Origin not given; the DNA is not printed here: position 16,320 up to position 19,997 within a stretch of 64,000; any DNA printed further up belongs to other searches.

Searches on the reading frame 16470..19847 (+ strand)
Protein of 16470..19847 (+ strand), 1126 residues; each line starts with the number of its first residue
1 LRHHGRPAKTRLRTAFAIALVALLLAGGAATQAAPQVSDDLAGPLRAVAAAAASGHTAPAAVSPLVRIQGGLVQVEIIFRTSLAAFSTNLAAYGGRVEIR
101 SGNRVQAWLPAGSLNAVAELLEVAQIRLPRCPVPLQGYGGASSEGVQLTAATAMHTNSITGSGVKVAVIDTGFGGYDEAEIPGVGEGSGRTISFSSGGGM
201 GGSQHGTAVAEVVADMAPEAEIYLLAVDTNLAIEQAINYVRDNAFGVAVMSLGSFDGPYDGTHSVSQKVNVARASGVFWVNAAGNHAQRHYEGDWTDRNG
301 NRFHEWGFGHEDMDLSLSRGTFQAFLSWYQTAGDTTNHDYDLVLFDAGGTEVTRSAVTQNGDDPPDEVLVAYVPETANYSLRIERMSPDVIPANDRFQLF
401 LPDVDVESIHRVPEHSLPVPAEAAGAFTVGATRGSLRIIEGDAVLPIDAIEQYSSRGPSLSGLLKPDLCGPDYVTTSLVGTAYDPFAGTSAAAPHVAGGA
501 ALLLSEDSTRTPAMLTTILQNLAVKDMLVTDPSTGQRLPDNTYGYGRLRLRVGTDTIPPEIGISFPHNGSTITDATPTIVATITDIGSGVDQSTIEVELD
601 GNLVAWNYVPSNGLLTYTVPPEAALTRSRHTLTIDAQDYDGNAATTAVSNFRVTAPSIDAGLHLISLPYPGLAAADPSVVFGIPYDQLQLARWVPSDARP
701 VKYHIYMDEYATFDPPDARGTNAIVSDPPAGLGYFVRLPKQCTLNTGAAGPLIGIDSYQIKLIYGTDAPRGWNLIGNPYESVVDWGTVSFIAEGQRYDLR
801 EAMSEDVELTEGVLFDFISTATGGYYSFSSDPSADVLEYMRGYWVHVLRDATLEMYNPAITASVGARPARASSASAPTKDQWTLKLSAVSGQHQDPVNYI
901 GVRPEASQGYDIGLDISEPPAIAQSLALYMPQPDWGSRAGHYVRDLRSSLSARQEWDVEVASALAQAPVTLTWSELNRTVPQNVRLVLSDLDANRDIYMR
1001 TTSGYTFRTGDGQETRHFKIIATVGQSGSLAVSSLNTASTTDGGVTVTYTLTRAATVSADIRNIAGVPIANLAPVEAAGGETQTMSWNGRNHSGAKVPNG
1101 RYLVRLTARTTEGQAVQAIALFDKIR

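Call 6: search_protein_families(library=pfam, proteins=[window:16470-19847:+], max_evalue=1)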
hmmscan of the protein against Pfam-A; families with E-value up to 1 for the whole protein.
window:16470-19847:+ (1126 aa): 5 families
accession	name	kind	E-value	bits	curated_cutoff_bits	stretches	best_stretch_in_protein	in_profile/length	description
PF00082.27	Peptidase_S8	-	6.6e-21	75.3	21.8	2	417-546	164-288/288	Subtilase family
PF13860.13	FlgD_ig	-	2.5e-09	37.4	27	1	1037-1111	3-78/79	FlgD Ig-like domain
PF17957.7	Big_7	-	3.6e-05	24.8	24.1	1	559-634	1-70/70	Bacterial Ig domain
PF19077.6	Big_13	-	0.02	15.8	27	1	574-653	26-100/102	Bacterial Ig-like domain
PF09136.16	Glucodextran_B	-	0.29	11.5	27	0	559-601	1-46/83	Glucodextranase, domain B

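Call 7: search_protein_families(library=ncbifam, proteins=[window:16470-19847:+], max_evalue=1)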
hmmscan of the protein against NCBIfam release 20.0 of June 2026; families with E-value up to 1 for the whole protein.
window:16470-19847:+ (1126 aa): 13 families
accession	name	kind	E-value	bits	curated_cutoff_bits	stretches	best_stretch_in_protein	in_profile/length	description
TIGR03921.1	T7SS_mycosin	equivalog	5.5e-09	35.6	278.75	2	478-551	221-282/353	type VII secretion-associated serine protease mycosin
NF040553.1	SGO_0316_fam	subfamily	9e-09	33.5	1400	2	450-527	653-730/1486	SGO_0316/SGO_0317 family LPXTG-anchored serine peptidase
NF040809.1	germ_prot_CspBA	exception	1.2e-06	26.4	1250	1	449-551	417-1092/1099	bifunctional germination protease/germinant receptor pseudoprotease CspBA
NF049966.1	QH_SP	equivalog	2.3e-05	23.9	165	1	166-287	2-126/219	subtilisin-like serine protease QhpE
NF005176.1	PRK06655.1-1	equivalog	2.4e-05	24.3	230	1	1034-1119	77-159/197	flagellar hook assembly protein FlgD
NF033595.1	denti_PrtP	equivalog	8e-05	21.4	300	1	480-585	433-530/606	dentilisin complex serine proteinase subunit PrtP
NF033510.3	Ca_tandemer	repeat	0.0005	20.4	50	1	554-643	6-95/96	Ca2+-stabilized repeat-containing adhesin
NF009452.0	PRK12812.1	equivalog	0.00058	19.2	258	1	1083-1118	181-216/289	flagellar basal body rod modification protein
NF033707.1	T9SS_sortase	equivalog_domain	0.00068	17.4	420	1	1057-1115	1025-1085/1095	type IX secretion system sortase PorU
NF009276.0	PRK12633.1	equivalog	0.0018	18.1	383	1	1053-1121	127-194/234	flagellar basal body rod modification protein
NF009277.0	PRK12634.1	equivalog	0.0032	17.6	333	1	1030-1115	97-181/221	flagellar basal body rod modification protein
NF009453.0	PRK12813.1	equivalog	0.027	14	264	1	1081-1112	146-177/223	flagellar basal body rod modification protein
NF052228.1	T9SS_PorZ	equivalog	0.051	12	260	1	1081-1120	715-754/757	type IX secretion system anionic LPS delivery protein PorZ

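Call 71: list_cluster_members(proteins=[window:16470-19847:+, window:19882-22734:+, window:15164-16369:+, window:22847-23908:+])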
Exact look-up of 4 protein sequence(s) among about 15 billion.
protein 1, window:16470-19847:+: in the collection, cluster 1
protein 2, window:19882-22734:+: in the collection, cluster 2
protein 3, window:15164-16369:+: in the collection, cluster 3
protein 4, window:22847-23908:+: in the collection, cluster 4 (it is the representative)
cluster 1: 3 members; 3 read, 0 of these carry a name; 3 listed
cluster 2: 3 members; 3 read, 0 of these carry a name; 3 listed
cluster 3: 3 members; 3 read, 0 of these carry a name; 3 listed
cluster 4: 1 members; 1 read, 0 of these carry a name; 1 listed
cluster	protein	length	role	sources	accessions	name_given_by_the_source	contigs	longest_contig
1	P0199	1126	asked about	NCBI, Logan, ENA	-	-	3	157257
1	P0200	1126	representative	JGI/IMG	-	-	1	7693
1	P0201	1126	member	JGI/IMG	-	-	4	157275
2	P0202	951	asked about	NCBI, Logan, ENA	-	-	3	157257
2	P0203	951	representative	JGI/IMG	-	-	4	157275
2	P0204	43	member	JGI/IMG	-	-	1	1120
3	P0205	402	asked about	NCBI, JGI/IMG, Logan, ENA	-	-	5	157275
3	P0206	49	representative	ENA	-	-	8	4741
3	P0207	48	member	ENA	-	-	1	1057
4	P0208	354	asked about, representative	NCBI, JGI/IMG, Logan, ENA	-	-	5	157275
